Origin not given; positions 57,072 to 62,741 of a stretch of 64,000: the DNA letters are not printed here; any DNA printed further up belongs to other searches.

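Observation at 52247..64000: Self-contained sigma-54 switch wired to a giant-TPR / putative clan-CD protease operon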

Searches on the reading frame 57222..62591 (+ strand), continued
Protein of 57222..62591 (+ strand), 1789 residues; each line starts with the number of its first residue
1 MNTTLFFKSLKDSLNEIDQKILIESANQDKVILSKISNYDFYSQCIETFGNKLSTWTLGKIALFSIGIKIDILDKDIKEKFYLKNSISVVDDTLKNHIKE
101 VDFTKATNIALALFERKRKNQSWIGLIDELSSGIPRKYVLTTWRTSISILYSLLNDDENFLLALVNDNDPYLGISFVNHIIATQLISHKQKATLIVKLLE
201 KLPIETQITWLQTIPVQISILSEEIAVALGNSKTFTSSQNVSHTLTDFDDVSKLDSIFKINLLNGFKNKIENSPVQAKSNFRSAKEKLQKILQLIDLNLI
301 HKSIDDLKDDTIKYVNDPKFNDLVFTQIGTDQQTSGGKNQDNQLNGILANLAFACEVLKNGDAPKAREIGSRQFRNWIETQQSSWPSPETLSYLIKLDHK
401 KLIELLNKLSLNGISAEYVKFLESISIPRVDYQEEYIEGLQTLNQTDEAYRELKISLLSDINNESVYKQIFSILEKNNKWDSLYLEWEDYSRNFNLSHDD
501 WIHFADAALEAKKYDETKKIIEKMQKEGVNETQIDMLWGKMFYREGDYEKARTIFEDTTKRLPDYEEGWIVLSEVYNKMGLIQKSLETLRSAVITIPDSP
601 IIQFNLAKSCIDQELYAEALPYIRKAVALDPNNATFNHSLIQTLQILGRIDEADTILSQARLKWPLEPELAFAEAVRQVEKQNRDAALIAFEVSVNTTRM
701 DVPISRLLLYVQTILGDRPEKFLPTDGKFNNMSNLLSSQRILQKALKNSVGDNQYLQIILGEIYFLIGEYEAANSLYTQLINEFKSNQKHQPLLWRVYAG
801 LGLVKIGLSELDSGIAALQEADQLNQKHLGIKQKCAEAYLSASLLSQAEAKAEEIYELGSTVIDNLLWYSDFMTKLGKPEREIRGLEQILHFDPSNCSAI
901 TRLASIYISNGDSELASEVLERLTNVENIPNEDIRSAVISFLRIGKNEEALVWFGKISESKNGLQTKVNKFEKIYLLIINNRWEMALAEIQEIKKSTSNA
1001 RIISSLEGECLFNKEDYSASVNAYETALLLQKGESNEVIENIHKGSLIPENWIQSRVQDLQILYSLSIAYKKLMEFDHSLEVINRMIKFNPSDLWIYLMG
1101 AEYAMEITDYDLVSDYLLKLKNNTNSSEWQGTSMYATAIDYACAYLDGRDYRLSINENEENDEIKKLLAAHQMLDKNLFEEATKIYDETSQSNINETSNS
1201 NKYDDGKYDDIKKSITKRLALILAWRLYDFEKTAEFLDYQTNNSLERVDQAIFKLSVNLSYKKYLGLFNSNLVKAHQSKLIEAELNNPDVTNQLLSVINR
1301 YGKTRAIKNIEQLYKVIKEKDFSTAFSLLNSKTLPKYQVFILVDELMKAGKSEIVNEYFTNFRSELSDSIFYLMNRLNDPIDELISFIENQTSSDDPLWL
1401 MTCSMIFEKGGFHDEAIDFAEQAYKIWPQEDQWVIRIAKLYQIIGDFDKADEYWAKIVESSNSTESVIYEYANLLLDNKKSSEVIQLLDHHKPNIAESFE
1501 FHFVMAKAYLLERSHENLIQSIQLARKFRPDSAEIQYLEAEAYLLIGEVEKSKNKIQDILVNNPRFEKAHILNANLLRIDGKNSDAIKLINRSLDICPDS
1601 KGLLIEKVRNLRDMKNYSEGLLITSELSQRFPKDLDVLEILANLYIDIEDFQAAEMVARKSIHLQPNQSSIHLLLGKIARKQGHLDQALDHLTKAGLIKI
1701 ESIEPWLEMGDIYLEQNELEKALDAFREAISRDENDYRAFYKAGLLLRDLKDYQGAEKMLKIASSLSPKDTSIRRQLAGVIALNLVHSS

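Call 14: find_encoding_contigs(protein=P0017, flank=10000, max_places=1)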
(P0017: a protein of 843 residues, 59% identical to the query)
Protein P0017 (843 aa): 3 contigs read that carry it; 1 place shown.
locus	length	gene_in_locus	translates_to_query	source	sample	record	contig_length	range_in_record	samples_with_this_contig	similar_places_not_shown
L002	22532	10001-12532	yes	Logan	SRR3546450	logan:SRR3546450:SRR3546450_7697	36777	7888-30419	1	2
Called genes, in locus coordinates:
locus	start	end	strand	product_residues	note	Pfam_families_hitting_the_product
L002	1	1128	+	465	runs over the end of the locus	PF00309:Sigma54_AID (weak), PF04963:Sigma54_CBD, PF13545:HTH_Crp_2 (faint), PF13384:HTH_23 (faint), PF04552:Sigma54_DBD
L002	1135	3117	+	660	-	PF00989:PAS (weak), PF08448:PAS_4, PF13426:PAS_9, PF00512:HisKA, PF02518:HATPase_c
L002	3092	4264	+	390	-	PF00072:Response_reg, PF00493:MCM (weak), PF00158:Sigma54_activat, PF14532:Sigma54_activ_2, PF00004:AAA (weak), PF07724:AAA_2 (weak), PF07728:AAA_5, PF25601:AAA_lid_14, +1 more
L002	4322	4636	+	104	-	-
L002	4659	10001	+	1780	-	PF13428:TPR_14 (faint), PF13431:TPR_17 (faint), PF23914:TPR_CcmH_CycH (faint), PF07719:TPR_2 (faint), PF12569:NatA_aux_su (faint), PF12895:ANAPC3 (faint), PF14559:TPR_19, PF14559:TPR_19 (weak), +15 more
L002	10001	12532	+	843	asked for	PF01364:Peptidase_C25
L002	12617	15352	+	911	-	PF01411:tRNA-synt_2c, PF07973:tRNA_SAD, PF02272:DHHA1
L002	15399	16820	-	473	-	PF00883:Peptidase_M17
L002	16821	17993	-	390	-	PF00149:Metallophos (faint)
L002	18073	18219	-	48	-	-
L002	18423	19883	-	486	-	PF02347:GDC-P, PF00266:Aminotran_5 (weak), PF21478:GcvP2_C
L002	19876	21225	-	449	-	PF02347:GDC-P, PF00266:Aminotran_5 (faint)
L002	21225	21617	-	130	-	PF01597:GCV_H, PF00364:Biotin_lipoyl (weak)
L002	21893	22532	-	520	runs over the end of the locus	PF00370:FGGY_N, PF02782:FGGY_C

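Call 15: find_encoding_contigs(protein=P0060, flank=10000, max_places=1)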
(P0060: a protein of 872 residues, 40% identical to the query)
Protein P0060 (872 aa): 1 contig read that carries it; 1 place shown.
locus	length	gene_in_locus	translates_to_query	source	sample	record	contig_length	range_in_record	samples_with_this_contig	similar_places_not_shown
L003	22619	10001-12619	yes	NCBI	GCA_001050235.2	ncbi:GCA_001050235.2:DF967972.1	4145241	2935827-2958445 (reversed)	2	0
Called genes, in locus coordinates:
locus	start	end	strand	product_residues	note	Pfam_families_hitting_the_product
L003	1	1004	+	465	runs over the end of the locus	PF00309:Sigma54_AID (weak), PF04963:Sigma54_CBD, PF04552:Sigma54_DBD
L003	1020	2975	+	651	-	PF08448:PAS_4 (faint), PF13188:PAS_8 (faint), PF00989:PAS (weak), PF13426:PAS_9 (weak), PF00512:HisKA, PF02518:HATPase_c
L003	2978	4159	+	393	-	PF00072:Response_reg, PF00158:Sigma54_activat, PF01078:Mg_chelatase (faint), PF14532:Sigma54_activ_2, PF07728:AAA_5 (weak), PF25601:AAA_lid_14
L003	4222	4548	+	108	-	-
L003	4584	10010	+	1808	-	PF13432:TPR_16 (weak), PF14559:TPR_19 (weak), PF13432:TPR_16 (weak), PF14559:TPR_19 (weak), PF23914:TPR_CcmH_CycH (weak), PF12895:ANAPC3 (weak), PF13432:TPR_16 (weak), PF14559:TPR_19, +20 more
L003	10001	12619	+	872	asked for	PF13428:TPR_14 (faint), PF01364:Peptidase_C25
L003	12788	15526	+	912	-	PF01411:tRNA-synt_2c, PF07973:tRNA_SAD, PF02272:DHHA1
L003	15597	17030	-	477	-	PF02789:Peptidase_M17_N, PF00883:Peptidase_M17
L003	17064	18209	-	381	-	PF00149:Metallophos (weak)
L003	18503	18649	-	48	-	PF04964:Flp_Fap (weak)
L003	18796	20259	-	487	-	PF02347:GDC-P, PF00266:Aminotran_5 (weak), PF21478:GcvP2_C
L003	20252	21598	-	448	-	PF02347:GDC-P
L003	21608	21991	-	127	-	PF01597:GCV_H, PF00364:Biotin_lipoyl (weak)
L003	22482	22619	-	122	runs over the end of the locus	PF00581:Rhodanese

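Call 24: search_solved_structures(query=L001:15381-17894:+, max_evalue=1, show_alignments=2)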
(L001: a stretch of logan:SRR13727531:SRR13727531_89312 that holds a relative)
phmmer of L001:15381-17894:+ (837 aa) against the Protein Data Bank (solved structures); distinct sequences matched with E-value up to 1: 3.
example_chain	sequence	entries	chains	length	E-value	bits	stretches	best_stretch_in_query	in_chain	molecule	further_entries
4xi0_A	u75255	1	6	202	0.089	14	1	40-98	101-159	Magnetosome protein MamA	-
5lfl_A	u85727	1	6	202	0.092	14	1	40-98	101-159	Magnetosome protein MamA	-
5lfm_A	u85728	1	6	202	0.097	13.9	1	40-98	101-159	Magnetosome protein MamA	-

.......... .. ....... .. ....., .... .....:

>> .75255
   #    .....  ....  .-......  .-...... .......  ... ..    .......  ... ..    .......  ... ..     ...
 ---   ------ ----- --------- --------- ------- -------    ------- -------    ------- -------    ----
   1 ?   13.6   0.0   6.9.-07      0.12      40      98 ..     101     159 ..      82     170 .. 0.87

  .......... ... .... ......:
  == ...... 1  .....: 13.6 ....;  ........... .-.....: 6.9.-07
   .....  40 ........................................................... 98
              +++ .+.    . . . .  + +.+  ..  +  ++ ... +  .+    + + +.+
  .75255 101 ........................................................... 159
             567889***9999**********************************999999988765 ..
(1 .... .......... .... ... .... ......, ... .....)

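Call 36: find_encoding_contigs(protein=P0085, flank=10000, max_places=1)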
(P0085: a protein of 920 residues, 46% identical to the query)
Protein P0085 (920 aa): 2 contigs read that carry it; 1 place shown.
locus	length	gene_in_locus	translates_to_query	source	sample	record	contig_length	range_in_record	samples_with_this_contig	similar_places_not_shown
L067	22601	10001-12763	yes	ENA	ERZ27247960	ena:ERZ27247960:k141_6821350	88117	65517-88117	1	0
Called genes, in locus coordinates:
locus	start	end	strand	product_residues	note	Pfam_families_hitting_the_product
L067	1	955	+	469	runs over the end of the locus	PF00309:Sigma54_AID (faint), PF04963:Sigma54_CBD, PF04552:Sigma54_DBD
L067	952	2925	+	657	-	PF13188:PAS_8 (faint), PF00989:PAS (weak), PF13426:PAS_9, PF00512:HisKA, PF02518:HATPase_c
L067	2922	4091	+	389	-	PF00072:Response_reg, PF00158:Sigma54_activat, PF14532:Sigma54_activ_2, PF07724:AAA_2 (weak), PF07728:AAA_5, PF25601:AAA_lid_14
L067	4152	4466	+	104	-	-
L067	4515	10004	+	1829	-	PF00515:TPR_1 (faint), PF12895:ANAPC3 (faint), PF13176:TPR_7 (faint), PF13414:TPR_11 (weak), PF13428:TPR_14 (weak), PF13432:TPR_16 (weak), PF23914:TPR_CcmH_CycH (weak), PF14559:TPR_19, +18 more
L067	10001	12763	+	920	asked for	PF13428:TPR_14 (faint), PF13432:TPR_16 (faint), PF14559:TPR_19 (faint), PF01364:Peptidase_C25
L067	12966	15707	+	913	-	PF01411:tRNA-synt_2c, PF07973:tRNA_SAD, PF02272:DHHA1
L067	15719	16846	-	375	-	PF00149:Metallophos (weak)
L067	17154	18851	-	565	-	PF02730:AFOR_N, PF01314:AFOR_C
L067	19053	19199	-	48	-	PF04964:Flp_Fap (weak)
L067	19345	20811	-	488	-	PF02347:GDC-P, PF21478:GcvP2_C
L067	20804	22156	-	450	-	PF02347:GDC-P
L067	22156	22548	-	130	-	PF01597:GCV_H, PF00364:Biotin_lipoyl (weak)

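Call 37: find_encoding_contigs(protein=P0086, flank=10000, max_places=1)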
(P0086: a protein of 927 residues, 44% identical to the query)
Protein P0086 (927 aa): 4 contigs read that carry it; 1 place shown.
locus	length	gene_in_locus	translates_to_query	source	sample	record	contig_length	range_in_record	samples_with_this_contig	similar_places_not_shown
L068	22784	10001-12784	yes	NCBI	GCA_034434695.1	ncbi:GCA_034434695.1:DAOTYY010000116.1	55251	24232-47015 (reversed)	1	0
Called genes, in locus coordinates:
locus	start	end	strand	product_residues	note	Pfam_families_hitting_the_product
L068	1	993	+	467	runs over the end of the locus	PF04963:Sigma54_CBD, PF13384:HTH_23 (faint), PF04218:CENP-B_N (faint), PF04552:Sigma54_DBD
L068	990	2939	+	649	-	PF08448:PAS_4 (faint), PF13188:PAS_8 (faint), PF00989:PAS (weak), PF13426:PAS_9, PF00512:HisKA, PF02518:HATPase_c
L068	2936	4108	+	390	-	PF00072:Response_reg, PF00158:Sigma54_activat, PF14532:Sigma54_activ_2, PF07728:AAA_5, PF25601:AAA_lid_14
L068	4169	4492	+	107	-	-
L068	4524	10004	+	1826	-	PF14559:TPR_19 (weak), PF13414:TPR_11 (weak), PF13428:TPR_14 (weak), PF13432:TPR_16 (weak), PF14559:TPR_19 (weak), PF13424:TPR_12 (weak), PF13429:TPR_15, PF13432:TPR_16, +20 more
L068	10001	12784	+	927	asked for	PF01364:Peptidase_C25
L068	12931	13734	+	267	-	PF01135:PCMT (weak), PF01209:Ubie_methyltran, PF03291:mRNA_G-N7_MeTrfase (weak), PF13489:Methyltransf_23, PF13847:Methyltransf_31, PF08241:Methyltransf_11, PF08242:Methyltransf_12, PF13649:Methyltransf_25, +3 more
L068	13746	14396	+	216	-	PF02585:PIG-L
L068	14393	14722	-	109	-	PF00355:Rieske, PF13806:Rieske_2, PF22543:Rieske_4 (weak)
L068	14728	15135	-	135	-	PF01592:NifU_N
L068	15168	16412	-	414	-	PF00155:Aminotran_1_2 (weak), PF00266:Aminotran_5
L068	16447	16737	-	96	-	-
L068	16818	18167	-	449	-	PF19295:SufBD_N, PF01458:SUFBD_core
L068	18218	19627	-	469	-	PF19295:SufBD_N, PF01458:SUFBD_core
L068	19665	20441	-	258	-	PF02463:SMC_N (faint), PF00005:ABC_tran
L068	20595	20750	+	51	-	-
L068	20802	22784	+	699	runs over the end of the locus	PF02629:CoA_binding, PF13380:CoA_binding_2, PF13607:Succ_CoA_lig, PF19045:Ligase_CoA_2, PF13549:ATP-grasp_5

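Call 53: find_related_loci(query=A1, collection=metagenome_contigs, flank=10000)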
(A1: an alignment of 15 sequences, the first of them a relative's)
Query A1 (837 aa) in metagenome_contigs; peptide patterns used: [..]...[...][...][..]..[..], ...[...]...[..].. (x = any residue, [..] = any of these).
584 stretches matched a pattern; 526 encode a relative of the query (tblastn E <= 1e-3); the best 80 are kept; 80 distinct loci.
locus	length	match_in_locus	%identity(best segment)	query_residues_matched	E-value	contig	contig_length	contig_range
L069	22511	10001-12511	84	1-837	0e+0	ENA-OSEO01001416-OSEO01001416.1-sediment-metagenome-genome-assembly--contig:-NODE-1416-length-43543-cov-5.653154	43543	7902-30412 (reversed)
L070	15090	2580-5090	83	1-837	0e+0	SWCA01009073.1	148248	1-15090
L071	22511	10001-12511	83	1-837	0e+0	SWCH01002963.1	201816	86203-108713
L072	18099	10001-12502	54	7-837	0e+0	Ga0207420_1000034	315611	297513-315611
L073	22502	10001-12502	54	7-837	0e+0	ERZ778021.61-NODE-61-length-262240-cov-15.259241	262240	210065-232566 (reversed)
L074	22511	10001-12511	97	1-837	0e+0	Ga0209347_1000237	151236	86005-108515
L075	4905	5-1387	75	376-837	0e+0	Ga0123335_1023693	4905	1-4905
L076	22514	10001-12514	74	1-837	0e+0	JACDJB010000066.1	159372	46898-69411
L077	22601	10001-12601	42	5-837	0e+0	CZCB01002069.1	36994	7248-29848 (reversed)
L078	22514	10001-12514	79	1-837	0e+0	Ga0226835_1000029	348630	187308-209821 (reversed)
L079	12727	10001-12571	42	12-837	0e+0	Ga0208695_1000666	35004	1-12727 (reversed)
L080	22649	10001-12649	40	3-837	0e+0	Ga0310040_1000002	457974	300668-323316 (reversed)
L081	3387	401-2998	41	12-837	0e+0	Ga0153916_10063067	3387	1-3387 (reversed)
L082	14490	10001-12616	41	8-837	0e+0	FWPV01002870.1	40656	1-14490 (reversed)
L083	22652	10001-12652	39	3-837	0e+0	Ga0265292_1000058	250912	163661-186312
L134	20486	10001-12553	38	19-837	5e-180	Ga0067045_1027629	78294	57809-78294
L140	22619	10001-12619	39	10-837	0e+0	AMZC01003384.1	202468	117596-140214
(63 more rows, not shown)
